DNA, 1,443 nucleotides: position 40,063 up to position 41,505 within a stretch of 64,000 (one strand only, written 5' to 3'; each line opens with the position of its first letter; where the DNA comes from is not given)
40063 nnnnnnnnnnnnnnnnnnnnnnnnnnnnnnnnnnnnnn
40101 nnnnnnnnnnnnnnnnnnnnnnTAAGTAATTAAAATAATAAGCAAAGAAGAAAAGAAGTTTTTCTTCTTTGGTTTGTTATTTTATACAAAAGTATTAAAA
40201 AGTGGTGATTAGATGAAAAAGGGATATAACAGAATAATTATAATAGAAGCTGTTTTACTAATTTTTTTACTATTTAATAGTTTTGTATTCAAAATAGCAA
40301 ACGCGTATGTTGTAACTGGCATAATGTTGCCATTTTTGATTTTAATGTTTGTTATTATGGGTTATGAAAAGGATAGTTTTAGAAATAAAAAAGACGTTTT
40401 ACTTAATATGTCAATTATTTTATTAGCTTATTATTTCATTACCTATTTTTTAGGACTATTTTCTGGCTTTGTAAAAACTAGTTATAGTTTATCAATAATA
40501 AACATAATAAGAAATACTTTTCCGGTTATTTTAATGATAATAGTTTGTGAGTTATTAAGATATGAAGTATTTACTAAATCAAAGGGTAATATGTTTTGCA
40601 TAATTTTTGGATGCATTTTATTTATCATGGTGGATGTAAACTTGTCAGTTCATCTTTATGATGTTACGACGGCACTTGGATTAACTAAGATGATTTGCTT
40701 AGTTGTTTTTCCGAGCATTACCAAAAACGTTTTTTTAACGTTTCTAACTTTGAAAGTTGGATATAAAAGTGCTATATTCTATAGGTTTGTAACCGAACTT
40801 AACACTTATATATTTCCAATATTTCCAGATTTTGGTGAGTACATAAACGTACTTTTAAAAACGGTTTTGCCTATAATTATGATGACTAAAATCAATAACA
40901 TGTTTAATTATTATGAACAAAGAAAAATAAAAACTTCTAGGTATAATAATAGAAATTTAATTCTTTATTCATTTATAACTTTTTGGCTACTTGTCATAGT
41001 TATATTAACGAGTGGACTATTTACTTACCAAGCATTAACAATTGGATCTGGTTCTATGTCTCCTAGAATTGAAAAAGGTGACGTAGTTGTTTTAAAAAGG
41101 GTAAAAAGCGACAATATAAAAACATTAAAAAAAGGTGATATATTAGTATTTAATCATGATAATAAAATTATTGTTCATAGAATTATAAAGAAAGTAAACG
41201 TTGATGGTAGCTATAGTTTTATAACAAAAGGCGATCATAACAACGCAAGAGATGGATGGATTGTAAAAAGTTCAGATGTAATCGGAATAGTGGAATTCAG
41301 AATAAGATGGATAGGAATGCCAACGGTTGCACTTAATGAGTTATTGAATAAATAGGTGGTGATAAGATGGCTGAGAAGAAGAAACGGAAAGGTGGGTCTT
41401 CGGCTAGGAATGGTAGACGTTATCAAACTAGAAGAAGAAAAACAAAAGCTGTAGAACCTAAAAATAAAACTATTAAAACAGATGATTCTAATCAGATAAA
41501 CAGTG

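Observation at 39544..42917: Matrix-protein operon with an atypical SipW: signal peptidase fused to a ~270-aa polytopic membrane domain, plus a 516-aa K/R-rich membrane partner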

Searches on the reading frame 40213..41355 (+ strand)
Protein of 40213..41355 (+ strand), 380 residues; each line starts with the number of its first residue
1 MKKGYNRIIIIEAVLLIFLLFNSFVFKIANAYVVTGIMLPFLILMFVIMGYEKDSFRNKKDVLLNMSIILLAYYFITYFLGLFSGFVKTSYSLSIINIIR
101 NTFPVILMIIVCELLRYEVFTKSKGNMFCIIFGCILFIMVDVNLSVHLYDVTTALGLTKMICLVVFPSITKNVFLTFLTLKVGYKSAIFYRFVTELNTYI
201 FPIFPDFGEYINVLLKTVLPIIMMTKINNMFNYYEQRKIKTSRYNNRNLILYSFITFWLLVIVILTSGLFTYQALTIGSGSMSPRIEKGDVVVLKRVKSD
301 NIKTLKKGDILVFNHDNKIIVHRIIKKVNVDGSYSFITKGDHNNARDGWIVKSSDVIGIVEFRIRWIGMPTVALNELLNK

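Call 3: search_protein_families(library=pfam, proteins=[window:40213-41355:+], max_evalue=0.1)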
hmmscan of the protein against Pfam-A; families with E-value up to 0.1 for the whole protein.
window:40213-41355:+ (380 aa): 3 families
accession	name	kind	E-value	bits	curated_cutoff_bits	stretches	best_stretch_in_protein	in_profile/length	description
PF10502.14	Peptidase_S26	-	7.9e-07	29.6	22.9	1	256-325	7-78/168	Signal peptidase, peptidase S26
PF00717.28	Peptidase_S24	-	6e-06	26.4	23.3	1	274-327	37-85/116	Peptidase S24-like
PF24661.1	DUF7649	-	0.0041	17.6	27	1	93-140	17-64/85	Domain of unknown function (DUF7649)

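Call 4: search_protein_families(library=ncbifam, proteins=[window:40213-41355:+], max_evalue=0.1)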
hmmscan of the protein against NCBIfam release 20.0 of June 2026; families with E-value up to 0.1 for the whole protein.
window:40213-41355:+ (380 aa): 4 families
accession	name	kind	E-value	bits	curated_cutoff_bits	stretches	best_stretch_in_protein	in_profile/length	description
TIGR02228.1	sigpep_I_arch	equivalog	1.5e-25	89.9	51.85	1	254-374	9-133/158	signal peptidase I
NF046067.1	SigPepSipWBacil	equivalog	4.5e-19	68.7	190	1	249-368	11-134/189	signal peptidase I SipW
TIGR02227.1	sigpep_I_bact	equivalog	2.7e-10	40.3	47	1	256-325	4-75/162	signal peptidase I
TIGR02754.1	sod_Ni_protease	equivalog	0.00031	21.2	63.25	1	280-346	6-70/90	nickel-type superoxide dismutase maturation protease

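Call 5: find_homologous_proteins(query=window:40213-41355:+, max_evalue=0.001)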
Query window:40213-41355:+ (380 aa): 701 proteins with E <= 0.001 among 4480 candidates; the best 120 are listed.
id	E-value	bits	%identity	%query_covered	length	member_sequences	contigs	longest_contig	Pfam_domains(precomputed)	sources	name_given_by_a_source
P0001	5.4e-238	807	100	100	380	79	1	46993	PF00717.29,PF10502.15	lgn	-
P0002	2.1e-221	753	90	100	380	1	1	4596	PF00717.29,PF10502.15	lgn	-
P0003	5.0e-221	751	89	100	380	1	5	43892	PF00717.29,PF10502.15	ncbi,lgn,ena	-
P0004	4.5e-183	626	73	100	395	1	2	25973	PF00717.29,PF10502.15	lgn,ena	-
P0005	1.2e-182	625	75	100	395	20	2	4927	PF00717.29,PF10502.15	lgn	-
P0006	2.2e-182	624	75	100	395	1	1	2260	PF00717.29,PF10502.15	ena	-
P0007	3.3e-182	624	74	100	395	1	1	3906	PF00717.29,PF10502.15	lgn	-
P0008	4.6e-182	623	74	100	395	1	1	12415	PF00717.29,PF10502.15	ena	-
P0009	6.8e-182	623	74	100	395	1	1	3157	PF00717.29,PF10502.15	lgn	-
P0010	7.1e-182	622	74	100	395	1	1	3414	PF00717.29,PF10502.15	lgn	-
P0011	7.4e-182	622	74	100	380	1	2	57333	PF00717.29,PF10502.15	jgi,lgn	-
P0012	8.2e-182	622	74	100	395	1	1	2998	PF00717.29,PF10502.15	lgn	-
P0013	8.5e-182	622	74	100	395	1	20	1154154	PF00717.29,PF10502.15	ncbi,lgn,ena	-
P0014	9.6e-182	622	74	100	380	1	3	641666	PF00717.29,PF10502.15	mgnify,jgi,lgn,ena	mgnify:FL=1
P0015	1.0e-181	622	74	100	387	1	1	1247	PF00717.29,PF10502.15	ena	-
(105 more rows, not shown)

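Call 30: find_homologous_proteins(query=A2, max_evalue=0.001)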
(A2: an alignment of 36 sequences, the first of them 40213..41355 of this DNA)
Query A2 (36 sequences) (380 aa, profile of the alignment): 603 proteins with E <= 0.001 among 8000 candidates; the best 120 are listed.
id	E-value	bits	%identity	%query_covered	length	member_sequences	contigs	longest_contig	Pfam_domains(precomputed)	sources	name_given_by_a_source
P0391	2.9e-140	486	69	100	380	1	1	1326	PF00717.29,PF10502.15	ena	-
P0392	3.7e-140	485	69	100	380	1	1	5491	PF00717.29,PF10502.15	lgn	-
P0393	4.5e-140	485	69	100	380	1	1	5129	PF00717.29,PF10502.15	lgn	-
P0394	4.5e-140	485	69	100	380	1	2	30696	PF00717.29,PF10502.15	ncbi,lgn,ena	-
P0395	4.6e-140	485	69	100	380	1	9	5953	PF00717.29,PF10502.15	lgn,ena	-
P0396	4.8e-140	485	69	100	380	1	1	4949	PF00717.29,PF10502.15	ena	-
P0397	5.1e-140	485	69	100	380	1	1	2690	PF00717.29,PF10502.15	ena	-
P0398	5.8e-140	485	69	100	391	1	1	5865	PF00717.29,PF10502.15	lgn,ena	-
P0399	5.9e-140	485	69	100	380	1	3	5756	PF00717.29,PF10502.15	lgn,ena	-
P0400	6.4e-140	484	69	100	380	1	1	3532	PF00717.29,PF10502.15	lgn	-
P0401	6.7e-140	484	69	100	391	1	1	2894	PF00717.29,PF10502.15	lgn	-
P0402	6.7e-140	484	69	100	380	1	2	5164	PF00717.29,PF10502.15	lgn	-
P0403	7.0e-140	484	69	100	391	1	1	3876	PF00717.29,PF10502.15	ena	-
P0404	8.0e-140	484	69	100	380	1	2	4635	PF00717.29,PF10502.15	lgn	-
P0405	8.4e-140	484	69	100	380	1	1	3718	PF00717.29,PF10502.15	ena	-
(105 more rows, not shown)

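Call 34: find_related_loci(query=A3, collection=genome_contigs, flank=6000)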
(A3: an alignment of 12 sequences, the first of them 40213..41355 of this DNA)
Query A3 (380 aa) in genome_contigs; peptide patterns used: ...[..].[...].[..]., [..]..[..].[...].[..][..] (x = any residue, [..] = any of these).
62 stretches matched a pattern; 31 encode a relative of the query (tblastn E <= 1e-3); 31 distinct loci.
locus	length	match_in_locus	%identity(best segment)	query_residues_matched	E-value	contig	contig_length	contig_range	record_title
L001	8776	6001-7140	74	1-380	0e+0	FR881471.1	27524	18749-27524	Clostridium sp. CAG:594 genomic scaffold, scf94, whole genome shotgun sequence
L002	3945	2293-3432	74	1-380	0e+0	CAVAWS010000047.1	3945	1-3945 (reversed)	Paratractidigestivibacter sp. isolate G02643-L1_cleanbin_000022 genome assembly, contig: Spades_G02643-L1_contig_6167, w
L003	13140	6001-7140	69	1-380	3e-178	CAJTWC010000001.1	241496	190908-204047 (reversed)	MAG TPA_asm: uncultured Bacilli bacterium isolate MGBC119771 genome assembly, contig: MGBC119771.1, whole genome shotgun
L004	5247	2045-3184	69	1-380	1e-178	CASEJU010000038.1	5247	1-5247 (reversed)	uncultured bacterium isolate Batch3_idba_bin.1235 genome assembly, contig: Batch3_idba_bin.1235.fa_k87_20252645, whole g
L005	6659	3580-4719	69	1-380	2e-173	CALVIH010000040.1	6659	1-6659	MAG: uncultured Bacilli bacterium isolate BRZ_DH__bin66 genome assembly, contig: BRZ_DH__NODE_11368_length_6659_cov_8.09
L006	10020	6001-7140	68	1-380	2e-168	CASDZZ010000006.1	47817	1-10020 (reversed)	uncultured bacterium isolate B6_L1_363363_idba_bin.124 genome assembly, contig: B6_L1_363363_idba_bin.124.fa_scaffold_71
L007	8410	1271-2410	67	1-380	3e-165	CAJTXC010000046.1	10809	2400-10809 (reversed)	MAG TPA_asm: uncultured Bacilli bacterium isolate MGBC118889 genome assembly, contig: MGBC118889.46, whole genome shotgu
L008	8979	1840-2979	64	1-380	3e-153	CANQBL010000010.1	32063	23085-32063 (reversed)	MAG: uncultured Bacilli bacterium isolate Lapin-003-2__bin84 genome assembly, contig: Lapin-003-2__NODE_1323_length_3206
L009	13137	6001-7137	60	1-379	2e-150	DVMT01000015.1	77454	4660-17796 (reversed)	MAG TPA_asm: Candidatus Aphodocola excrementigallinarum isolate CHK193-30670 CHK193__C78024_L77454_ERR3414588, whole gen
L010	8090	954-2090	61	1-379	6e-149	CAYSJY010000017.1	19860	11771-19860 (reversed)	MAG TPA_asm: uncultured Muribaculaceae bacterium isolate SRP141132_co3_347 genome assembly, contig: NODE_2167_length_198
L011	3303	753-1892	66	1-380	2e-152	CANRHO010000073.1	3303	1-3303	MAG: uncultured Bacilli bacterium isolate Lapin-030__bin94 genome assembly, contig: Lapin-030__NODE_33668_length_3303_co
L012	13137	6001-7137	58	1-379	4e-139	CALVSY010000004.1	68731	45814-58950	MAG: uncultured Bacilli bacterium isolate BRZ_GH__bin20 genome assembly, contig: BRZ_GH__NODE_389_length_68731_cov_9.203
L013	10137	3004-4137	49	1-378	3e-122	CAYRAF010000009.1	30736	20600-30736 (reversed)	MAG TPA_asm: uncultured Muribaculaceae bacterium isolate SRP278969_co1_652 genome assembly, contig: NODE_1415_length_307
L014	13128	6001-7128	48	1-376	2e-109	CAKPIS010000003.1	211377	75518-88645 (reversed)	MAG: uncultured Bacilli bacterium isolate REFINED_METABAT215_TOP10_CONTIGS_1500_ASSEMBLY_K77_MERGED__Hadza_MoBio_hadza-I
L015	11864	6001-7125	43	1-379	1e-85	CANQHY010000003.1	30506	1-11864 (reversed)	MAG: uncultured Bacilli bacterium isolate Lapin-027__bin75 genome assembly, contig: Lapin-027__NODE_1188_length_30506_co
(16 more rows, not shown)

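Call 44: predict_structure(alignment_id=A2)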
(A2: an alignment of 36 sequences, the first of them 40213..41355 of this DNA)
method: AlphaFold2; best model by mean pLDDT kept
length: 380 residues; sequences in the alignment: 36
mean_pLDDT: 88.8   pTM: 0.66
mean pLDDT of the five models: 88.8, 88.7, 88.0, 87.3, 85.2
residues with pLDDT >= 90: 211; 70-90: 156; 50-70: 6; < 50: 7
segments of 3 or more residues with pLDDT < 50: 240-244
pLDDT, mean of each block of 10 residues (from residue 1): 76 94 83 93 93 86 93 92 86 83 94 96 91 96 88 89 93 96 95 90 87 92 92 70 62 90 86 91 92 88 90 92 93 89 89 92 91 79
secondary structure, 60 per line:
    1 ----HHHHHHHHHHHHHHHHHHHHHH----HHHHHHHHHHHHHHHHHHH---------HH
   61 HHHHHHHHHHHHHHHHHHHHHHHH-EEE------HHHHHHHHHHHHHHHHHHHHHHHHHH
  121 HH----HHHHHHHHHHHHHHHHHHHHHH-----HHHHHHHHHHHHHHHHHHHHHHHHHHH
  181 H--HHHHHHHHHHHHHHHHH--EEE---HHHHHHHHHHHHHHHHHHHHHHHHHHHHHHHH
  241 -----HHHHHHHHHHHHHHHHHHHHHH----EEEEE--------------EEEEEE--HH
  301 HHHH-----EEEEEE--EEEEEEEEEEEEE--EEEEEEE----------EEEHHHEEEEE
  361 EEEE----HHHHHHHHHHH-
elements in order: H5-26 H31-49 H59-84 E86-88 H95-122 H127-148 H154-181 H184-200 E203-205 H209-240 H246-267 E272-276 E291-296 H299-304 E310-315 E318-330 E333-339 E350-352 E356-364 H369-379

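Call 47: fold_search(model_id=the predicted structure, library=pdb)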
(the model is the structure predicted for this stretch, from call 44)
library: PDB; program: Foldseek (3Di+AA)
matches with E <= 10: 442; with E <= 0.001: 5
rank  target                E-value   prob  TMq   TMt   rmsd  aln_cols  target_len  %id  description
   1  7p2p_A                1.1e-05  1.00  0.26  0.61   6.0       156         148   27  Human Signal Peptidase Complex Paralog A (SPC-A) (released 2021-10-06)
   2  4n31_B                6.9e-05  1.00  0.21  0.57   6.6       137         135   14  Structure and activity of Streptococcus pyogenes SipA: a signal peptidase homologue essential for pilus polymerisation (released 2014-08-20)
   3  4n31_A                8.5e-05  1.00  0.21  0.55   6.4       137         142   14  Structure and activity of Streptococcus pyogenes SipA: a signal peptidase homologue essential for pilus polymerisation (released 2014-08-20)
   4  4wvh_A                2.0e-04  1.00  0.21  0.15   5.6       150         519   17  Crystal structure of the Type-I signal peptidase from Staphylococcus aureus (SpsB) in complex with a substrate peptide (released 2015-09-23)
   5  4wvg_A                3.5e-04  1.00  0.20  0.15   6.4       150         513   17  Crystal structure of the Type-I signal peptidase from Staphylococcus aureus (SpsB). (released 2015-09-23)
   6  9nlo_A                2.5e-03  1.00  0.18  0.30  12.7       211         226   11  Escherichia coli Signal Peptidase I Delta 2-76 P84A in complex with lipopeptide inhibitor (released 2025-11-19)
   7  2elb                  4.1e-03  0.28  0.12  0.12  27.4       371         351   10  Crystal Structure of the BAR-PH domain of human APPL1 (released 2007-05-29)
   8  1t7d_B                4.5e-03  1.00  0.18  0.31  11.1       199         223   12  Crystal structure of Escherichia coli type I signal peptidase in complex with a lipopeptide inhibitor (released 2004-07-13)
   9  3iiq_A                4.5e-03  1.00  0.16  0.28  12.1       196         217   12  Crystallographic analysis of bacterial signal peptidase in ternary complex with Arylomycin A2 and a beta-sultam inhibi (released 2009-09-01)
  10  1t7d_A                5.6e-03  1.00  0.13  0.23   8.5        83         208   22  Crystal structure of Escherichia coli type I signal peptidase in complex with a lipopeptide inhibitor (released 2004-07-13)
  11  3s04_B                7.4e-03  1.00  0.19  0.32  11.7       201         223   12  Crystal structure of Escherichia coli type I signal peptidase in complex with an Arylomycin Lipoglycopeptide Antibioti (released 2011-10-05)
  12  8swj_B                2.5e-02  0.97  0.12  0.34   8.4       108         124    7  Co-crystal structure of 53BP1 tandem Tudor domains in complex with UNC8531 (released 2023-08-02)
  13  6vip_B                3.8e-02  0.96  0.12  0.35   8.4       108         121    7  TUDOR DOMAIN OF TUMOR SUPPRESSOR P53BP1 WITH MFP-6008 (released 2020-02-12)
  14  3lh0_A                3.8e-02  0.85  0.13  0.35  12.8       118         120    7  Crystal structure of the 53BP1 tandem tudor domain in complex with p53K372me2 (released 2010-03-23)
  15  6upt_B                4.2e-02  0.92  0.12  0.35   9.7       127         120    6  Tudor Domain of Tumor suppressor p53BP1 with MFP-2706 (released 2019-11-20)
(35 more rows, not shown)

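Call 48: search_protein_families(library=pfam, alignment_id=A2, max_evalue=1)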
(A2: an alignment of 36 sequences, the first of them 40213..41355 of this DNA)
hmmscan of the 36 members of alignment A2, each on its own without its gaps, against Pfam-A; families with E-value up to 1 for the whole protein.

A. member 1, window:40213-41355:+ (380 aa): 3 families
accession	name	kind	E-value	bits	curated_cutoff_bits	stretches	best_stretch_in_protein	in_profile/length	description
PF10502.14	Peptidase_S26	-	7.9e-07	29.6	22.9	1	256-325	7-78/168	Signal peptidase, peptidase S26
PF00717.28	Peptidase_S24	-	6e-06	26.4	23.3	1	274-327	37-85/116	Peptidase S24-like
PF24661.1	DUF7649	-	0.0041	17.6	27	1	93-140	17-64/85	Domain of unknown function (DUF7649)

B. families by the number of members that match (of 36 scanned): 36 families (the first 25 are shown)
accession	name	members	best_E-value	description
PF00717.28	Peptidase_S24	36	2.9e-10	Peptidase S24-like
PF10502.14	Peptidase_S26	36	1e-08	Signal peptidase, peptidase S26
PF12671.13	Amidase_6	4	0.044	Putative amidase domain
PF00829.26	Ribosomal_L21p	3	0.034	Ribosomal prokaryotic L21 protein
PF09889.16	DUF2116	2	0.061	Probable treble clef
PF09953.15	DUF2187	1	0.0034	Uncharacterized protein conserved in bacteria (DUF2187)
PF24661.1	DUF7649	1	0.0041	Domain of unknown function (DUF7649)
PF18169.6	SLATT_6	1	0.015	SMODS and SLOG-associating 2TM effector domain 6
PF03779.20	SPW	1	0.02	SPW repeat domain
PF00166.26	Cpn10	1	0.026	Chaperonin 10 Kd subunit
PF06210.16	DUF1003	1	0.031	Protein of unknown function (DUF1003)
PF07953.20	Toxin_R_bind_N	1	0.035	Clostridium neurotoxin, N-terminal receptor binding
PF18895.5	T4SS_pilin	1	0.041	Type IV secretion system pilin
PF01048.26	PNP_UDP_1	1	0.042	Phosphorylase superfamily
PF24357.1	TMD0_ABC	1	0.046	ABC transporter TMD0 domain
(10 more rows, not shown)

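Call 71: find_encoding_contigs(protein=window:40213-41355:+, flank=3000, max_places=4)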
Protein window:40213-41355:+ (380 aa): 23 contigs read that carry it; 4 places shown.
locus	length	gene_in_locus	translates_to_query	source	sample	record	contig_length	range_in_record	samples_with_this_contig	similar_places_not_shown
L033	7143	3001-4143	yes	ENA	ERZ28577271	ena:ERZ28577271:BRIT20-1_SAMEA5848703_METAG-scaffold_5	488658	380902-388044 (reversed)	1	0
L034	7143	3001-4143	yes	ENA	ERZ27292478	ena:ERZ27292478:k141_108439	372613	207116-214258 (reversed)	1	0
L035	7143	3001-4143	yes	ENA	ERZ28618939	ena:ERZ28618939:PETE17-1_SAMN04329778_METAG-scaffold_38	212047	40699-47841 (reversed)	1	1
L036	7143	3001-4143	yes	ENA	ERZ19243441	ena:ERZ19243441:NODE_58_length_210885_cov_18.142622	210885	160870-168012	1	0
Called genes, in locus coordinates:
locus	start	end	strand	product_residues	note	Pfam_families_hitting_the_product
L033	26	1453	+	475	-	PF00919:UPF0004, PF04055:Radical_SAM, PF01938:TRAM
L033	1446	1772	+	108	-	PF06133:Com_YlbF (weak)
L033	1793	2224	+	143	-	-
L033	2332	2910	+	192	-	-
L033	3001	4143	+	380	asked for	PF10502:Peptidase_S26 (weak), PF00717:Peptidase_S24 (weak)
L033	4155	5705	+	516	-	PF17231:DUF5305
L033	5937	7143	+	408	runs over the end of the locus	PF00579:tRNA-synt_1b, PF22421:SYY_C-terminal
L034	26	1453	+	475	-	PF00919:UPF0004, PF04055:Radical_SAM, PF01938:TRAM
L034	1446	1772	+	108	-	PF06133:Com_YlbF (weak)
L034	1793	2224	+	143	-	-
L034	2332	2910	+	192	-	-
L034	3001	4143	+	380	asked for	PF10502:Peptidase_S26 (weak), PF00717:Peptidase_S24 (weak)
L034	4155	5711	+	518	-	PF17231:DUF5305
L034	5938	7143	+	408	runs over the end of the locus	PF00579:tRNA-synt_1b, PF22421:SYY_C-terminal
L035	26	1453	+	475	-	PF00919:UPF0004, PF04055:Radical_SAM, PF01938:TRAM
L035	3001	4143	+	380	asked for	PF10502:Peptidase_S26 (weak), PF00717:Peptidase_S24 (weak)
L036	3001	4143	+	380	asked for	PF10502:Peptidase_S26 (weak), PF00717:Peptidase_S24 (weak)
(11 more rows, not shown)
